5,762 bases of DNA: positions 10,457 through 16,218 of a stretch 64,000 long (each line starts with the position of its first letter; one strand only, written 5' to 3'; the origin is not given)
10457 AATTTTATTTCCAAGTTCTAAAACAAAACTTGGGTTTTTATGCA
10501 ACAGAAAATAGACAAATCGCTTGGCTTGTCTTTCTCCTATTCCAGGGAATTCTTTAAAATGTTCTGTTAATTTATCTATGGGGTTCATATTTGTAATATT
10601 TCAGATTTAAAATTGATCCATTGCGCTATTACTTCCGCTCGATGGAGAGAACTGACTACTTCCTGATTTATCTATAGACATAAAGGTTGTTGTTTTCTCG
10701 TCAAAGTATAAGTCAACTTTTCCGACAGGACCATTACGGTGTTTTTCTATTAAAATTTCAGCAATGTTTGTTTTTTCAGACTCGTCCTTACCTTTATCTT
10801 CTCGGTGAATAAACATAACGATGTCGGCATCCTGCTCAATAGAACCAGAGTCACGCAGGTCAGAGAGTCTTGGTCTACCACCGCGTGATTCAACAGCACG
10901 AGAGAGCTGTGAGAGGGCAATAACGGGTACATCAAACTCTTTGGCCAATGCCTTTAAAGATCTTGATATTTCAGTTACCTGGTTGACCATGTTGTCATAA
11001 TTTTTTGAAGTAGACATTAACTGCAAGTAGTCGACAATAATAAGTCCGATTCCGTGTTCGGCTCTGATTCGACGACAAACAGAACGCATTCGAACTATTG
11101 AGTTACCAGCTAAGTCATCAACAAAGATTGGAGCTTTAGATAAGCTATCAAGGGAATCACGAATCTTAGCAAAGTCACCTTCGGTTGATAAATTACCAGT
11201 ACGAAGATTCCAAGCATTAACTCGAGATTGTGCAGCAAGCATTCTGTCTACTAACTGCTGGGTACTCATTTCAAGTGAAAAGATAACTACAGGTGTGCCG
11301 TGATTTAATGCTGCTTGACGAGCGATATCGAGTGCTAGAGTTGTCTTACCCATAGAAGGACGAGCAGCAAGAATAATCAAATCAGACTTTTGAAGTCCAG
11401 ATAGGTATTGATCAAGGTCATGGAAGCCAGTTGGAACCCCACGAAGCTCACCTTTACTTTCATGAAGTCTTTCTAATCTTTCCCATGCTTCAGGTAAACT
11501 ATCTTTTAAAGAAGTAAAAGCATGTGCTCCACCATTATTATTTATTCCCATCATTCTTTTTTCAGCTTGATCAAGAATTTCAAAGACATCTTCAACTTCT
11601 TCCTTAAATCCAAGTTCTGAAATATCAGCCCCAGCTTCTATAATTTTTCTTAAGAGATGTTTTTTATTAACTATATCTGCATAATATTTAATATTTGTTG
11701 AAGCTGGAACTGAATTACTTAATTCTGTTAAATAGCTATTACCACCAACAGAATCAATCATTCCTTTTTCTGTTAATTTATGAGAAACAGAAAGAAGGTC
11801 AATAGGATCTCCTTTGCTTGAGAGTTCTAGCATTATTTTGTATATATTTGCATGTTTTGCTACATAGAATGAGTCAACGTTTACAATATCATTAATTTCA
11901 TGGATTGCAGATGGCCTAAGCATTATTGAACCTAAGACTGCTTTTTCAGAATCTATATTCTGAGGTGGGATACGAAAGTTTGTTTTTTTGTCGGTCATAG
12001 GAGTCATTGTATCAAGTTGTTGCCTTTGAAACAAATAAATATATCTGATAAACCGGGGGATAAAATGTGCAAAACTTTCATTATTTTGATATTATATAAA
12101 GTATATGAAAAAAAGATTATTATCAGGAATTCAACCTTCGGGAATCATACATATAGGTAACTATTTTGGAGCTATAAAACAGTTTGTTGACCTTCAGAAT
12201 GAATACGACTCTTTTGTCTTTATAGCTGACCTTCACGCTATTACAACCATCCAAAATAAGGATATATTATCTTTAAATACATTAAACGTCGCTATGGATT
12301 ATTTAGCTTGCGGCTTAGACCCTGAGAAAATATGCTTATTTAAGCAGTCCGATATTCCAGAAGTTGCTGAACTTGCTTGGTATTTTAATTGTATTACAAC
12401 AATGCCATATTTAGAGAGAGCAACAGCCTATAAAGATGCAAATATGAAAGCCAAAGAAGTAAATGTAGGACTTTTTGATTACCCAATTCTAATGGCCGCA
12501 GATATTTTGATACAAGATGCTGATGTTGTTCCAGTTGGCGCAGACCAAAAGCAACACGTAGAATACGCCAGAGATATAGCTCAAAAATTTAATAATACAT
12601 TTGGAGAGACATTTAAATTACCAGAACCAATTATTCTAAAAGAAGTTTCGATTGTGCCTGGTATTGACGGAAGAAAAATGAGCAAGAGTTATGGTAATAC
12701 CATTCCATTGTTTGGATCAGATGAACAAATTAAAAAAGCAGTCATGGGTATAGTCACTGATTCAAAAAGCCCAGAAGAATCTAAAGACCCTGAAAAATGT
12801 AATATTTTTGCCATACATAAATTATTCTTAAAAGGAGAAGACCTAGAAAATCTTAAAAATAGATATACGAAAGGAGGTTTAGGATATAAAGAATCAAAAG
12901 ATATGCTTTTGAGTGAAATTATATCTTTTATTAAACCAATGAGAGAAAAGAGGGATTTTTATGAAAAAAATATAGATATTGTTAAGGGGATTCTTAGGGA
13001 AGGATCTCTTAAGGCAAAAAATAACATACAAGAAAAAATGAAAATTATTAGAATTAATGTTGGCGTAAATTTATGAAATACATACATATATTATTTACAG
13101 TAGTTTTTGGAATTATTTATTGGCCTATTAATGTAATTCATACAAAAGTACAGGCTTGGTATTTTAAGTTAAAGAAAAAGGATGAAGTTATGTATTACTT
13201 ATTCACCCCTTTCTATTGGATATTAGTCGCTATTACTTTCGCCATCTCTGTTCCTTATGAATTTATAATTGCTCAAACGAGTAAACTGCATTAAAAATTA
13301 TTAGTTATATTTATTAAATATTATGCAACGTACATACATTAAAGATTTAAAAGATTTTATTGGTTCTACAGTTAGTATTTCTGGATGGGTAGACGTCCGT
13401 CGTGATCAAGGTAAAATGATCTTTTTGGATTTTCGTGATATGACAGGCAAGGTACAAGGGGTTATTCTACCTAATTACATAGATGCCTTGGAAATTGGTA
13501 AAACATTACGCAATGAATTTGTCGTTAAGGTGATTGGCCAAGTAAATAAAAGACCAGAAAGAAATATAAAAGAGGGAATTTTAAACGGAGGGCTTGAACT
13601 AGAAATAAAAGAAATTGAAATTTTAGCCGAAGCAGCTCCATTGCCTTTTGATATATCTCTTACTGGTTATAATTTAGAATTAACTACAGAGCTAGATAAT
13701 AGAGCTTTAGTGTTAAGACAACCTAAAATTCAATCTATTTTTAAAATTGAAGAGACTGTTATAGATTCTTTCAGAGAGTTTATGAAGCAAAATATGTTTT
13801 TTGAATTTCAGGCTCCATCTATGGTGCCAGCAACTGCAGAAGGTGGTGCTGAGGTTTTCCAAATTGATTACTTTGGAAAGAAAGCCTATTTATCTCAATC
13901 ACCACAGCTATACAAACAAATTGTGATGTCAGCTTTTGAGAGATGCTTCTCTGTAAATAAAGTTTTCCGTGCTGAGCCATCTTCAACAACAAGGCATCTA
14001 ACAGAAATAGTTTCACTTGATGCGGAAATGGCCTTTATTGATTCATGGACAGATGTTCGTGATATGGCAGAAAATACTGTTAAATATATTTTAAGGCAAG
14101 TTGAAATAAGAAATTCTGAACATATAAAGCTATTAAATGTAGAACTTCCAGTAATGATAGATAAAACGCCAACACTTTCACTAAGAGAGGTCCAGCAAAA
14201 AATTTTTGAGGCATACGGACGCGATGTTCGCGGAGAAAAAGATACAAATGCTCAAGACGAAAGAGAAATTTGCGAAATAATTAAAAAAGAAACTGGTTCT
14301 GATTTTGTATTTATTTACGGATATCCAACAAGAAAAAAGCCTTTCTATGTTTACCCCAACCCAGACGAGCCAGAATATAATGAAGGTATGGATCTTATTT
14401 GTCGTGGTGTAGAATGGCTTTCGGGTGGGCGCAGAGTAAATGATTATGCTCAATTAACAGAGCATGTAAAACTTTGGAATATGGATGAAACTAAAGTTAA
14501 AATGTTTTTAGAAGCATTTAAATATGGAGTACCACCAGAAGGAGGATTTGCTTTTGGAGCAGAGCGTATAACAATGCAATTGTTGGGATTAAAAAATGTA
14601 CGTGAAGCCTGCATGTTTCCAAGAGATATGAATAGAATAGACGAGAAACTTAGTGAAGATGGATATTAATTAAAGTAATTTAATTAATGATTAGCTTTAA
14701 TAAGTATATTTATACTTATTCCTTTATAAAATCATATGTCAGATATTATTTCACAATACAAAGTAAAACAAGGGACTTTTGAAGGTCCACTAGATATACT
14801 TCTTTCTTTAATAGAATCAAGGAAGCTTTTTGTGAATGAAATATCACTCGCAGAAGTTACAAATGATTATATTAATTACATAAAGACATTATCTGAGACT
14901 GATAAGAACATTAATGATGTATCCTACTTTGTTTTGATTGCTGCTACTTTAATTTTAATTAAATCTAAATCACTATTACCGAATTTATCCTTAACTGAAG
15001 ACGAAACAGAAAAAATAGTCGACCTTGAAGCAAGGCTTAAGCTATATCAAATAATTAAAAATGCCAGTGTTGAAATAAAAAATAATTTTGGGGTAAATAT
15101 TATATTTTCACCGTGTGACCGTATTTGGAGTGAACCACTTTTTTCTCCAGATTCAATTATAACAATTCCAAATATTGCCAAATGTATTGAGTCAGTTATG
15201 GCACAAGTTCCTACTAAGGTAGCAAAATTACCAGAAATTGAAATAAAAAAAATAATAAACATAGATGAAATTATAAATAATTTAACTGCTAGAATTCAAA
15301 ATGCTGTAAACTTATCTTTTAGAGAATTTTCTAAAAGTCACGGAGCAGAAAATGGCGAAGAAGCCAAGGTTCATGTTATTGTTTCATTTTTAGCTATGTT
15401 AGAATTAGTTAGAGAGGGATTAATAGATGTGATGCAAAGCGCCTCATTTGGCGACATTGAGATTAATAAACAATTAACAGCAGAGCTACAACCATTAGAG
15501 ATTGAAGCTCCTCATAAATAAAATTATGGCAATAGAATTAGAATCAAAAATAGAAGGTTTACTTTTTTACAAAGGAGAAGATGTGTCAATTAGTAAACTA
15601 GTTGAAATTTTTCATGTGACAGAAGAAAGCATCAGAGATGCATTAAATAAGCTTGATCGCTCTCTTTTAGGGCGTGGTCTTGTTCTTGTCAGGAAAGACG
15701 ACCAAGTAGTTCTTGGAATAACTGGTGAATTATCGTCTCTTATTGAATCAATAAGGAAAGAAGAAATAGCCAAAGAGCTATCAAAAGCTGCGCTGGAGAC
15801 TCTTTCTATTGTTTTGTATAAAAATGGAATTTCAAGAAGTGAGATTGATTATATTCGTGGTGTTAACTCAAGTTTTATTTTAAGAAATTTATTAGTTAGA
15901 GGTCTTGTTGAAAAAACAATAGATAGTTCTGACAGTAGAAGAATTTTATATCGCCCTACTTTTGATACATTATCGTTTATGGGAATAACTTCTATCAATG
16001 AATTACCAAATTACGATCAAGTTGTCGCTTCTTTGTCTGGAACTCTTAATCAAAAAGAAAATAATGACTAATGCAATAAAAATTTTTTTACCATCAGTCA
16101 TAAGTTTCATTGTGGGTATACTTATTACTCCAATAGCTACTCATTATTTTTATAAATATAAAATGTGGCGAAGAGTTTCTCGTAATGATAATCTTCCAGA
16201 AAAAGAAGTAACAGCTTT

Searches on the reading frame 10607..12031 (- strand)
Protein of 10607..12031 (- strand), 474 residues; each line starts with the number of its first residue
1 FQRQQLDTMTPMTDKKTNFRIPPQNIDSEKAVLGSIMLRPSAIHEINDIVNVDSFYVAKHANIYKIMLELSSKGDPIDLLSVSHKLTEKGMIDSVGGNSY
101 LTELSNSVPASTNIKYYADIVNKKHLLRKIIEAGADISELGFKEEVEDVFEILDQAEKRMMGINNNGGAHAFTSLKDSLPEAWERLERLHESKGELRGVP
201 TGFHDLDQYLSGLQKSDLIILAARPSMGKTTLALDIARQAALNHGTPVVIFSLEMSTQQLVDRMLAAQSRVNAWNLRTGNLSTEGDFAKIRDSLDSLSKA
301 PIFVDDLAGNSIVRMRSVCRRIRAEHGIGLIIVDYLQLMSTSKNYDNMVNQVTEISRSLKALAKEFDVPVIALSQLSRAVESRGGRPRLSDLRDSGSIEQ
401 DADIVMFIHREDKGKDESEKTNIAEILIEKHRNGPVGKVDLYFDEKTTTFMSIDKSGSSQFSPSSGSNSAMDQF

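Call 47: search_protein_families(library=pfam, proteins=[window:10607-12031:-])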
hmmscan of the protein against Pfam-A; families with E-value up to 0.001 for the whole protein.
window:10607-12031:- (474 aa): 5 families
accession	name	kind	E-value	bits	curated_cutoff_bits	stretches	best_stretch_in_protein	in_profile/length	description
PF03796.21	DnaB_C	-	5.4e-102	341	27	1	198-451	1-254/255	DnaB-like helicase C terminal domain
PF00772.26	DnaB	-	3.4e-33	114.2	23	1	22-122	2-102/103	DnaB-like helicase N terminal domain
PF13481.12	AAA_25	-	6.8e-14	52.4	27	1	201-376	17-190/195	AAA domain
PF06745.19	ATPase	-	7.1e-07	29.3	26.6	1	199-361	1-153/231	KaiC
PF20720.3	nSTAND3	-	0.00019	21.6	27.2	0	208-316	9-83/155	Novel STAND NTPase 3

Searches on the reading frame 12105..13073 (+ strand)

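Call 47: search_protein_families(library=pfam, proteins=[window:12105-13073:+])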
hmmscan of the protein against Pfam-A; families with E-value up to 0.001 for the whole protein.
window:12105-13073:+ (323 aa): 1 family
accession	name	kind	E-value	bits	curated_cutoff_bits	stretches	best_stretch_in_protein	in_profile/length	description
PF00579.31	tRNA-synt_1b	-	1.1e-65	222.3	21.1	1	4-275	7-290/292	tRNA synthetases class I (W and Y)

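Call 67: search_protein_families(library=ncbifam, proteins=[window:12105-13073:+])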
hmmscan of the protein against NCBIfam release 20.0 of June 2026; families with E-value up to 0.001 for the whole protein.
window:12105-13073:+ (323 aa): 11 families
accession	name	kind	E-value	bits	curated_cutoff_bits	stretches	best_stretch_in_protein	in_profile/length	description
NF009207.0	PRK12556.1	equivalog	1.1e-104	349.9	479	1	2-321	3-331/332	tryptophan--tRNA ligase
NF008923.0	PRK12284.1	equivalog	9.8e-98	327.8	597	1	1-321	1-331/431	tryptophan--tRNA ligase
TIGR00233.1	trpS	equivalog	2.9e-96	322.6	176.75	1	1-320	1-327/328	tryptophan--tRNA ligase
NF008922.0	PRK12283.1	equivalog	2.6e-78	263.7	572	2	2-169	3-174/400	tryptophan--tRNA ligase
NF008925.0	PRK12285.1-2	equivalog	8.7e-28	97.3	451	1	5-288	65-355/365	tryptophan--tRNA ligase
NF008926.0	PRK12285.1-3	equivalog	1.8e-19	69.9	320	2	5-163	68-229/429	tryptophan--tRNA ligase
NF008927.0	PRK12285.1-4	equivalog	2.6e-19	69.5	478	1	4-291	75-367/385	tryptophan--tRNA ligase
NF006330.0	PRK08560.1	equivalog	2.8e-19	69.3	220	1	7-214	37-246/342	tyrosine--tRNA ligase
NF008928.0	PRK12285.1-5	equivalog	3.4e-12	45.7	891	1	5-162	95-252/530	tryptophan--tRNA ligase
NF008924.0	PRK12285.1-1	equivalog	1.3e-11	44.3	644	1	5-294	76-366/381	tryptophan--tRNA ligase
TIGR00234.1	tyrS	equivalog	1.7e-09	37.3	113.8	1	3-306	36-333/406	tyrosine--tRNA ligase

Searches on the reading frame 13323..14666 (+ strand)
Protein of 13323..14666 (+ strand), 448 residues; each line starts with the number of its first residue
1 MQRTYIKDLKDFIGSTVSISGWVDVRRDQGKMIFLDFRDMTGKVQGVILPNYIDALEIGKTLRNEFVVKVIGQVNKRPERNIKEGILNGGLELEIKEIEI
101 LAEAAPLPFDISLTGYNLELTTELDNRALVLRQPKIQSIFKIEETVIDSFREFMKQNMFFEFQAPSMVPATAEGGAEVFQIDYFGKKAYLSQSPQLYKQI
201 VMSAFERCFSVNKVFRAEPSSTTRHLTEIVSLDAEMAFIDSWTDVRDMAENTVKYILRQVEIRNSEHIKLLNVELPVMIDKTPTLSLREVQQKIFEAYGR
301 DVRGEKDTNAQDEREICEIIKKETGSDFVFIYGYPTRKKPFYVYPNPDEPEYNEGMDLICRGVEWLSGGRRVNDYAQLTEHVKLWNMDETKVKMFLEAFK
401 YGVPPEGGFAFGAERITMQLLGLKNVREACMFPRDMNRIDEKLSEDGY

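Call 47: search_protein_families(library=pfam, proteins=[window:13323-14666:+])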
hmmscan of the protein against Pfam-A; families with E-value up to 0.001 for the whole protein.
window:13323-14666:+ (448 aa): 2 families
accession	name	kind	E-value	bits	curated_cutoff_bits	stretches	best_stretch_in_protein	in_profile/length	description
PF00152.25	tRNA-synt_2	-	2.8e-75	253.7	25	1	121-435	3-307/308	tRNA synthetases class II (D, K and N)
PF01336.31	tRNA_anti-codon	-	7.3e-16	58.3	27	1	17-101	1-75/75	OB-fold nucleic acid binding domain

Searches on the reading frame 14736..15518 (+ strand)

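Call 49: search_protein_families(library=pfam, proteins=[window:14736-15518:+])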
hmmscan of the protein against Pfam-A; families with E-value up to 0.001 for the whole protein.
window:14736-15518:+ (261 aa): 1 family
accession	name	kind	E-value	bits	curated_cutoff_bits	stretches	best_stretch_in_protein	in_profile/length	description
PF02616.19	SMC_ScpA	-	3.2e-17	63.7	24.6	2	25-103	1-78/232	Segregation and condensation protein ScpA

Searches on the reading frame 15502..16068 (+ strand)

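Call 49: search_protein_families(library=pfam, proteins=[window:15502-16068:+])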
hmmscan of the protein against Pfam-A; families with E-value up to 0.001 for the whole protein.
window:15502-16068:+ (189 aa): 1 family
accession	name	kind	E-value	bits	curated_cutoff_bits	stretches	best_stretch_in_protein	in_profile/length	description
PF04079.22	SMC_ScpB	-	4.8e-35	120.9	27.4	1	16-170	2-159/160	Segregation and condensation complex subunit ScpB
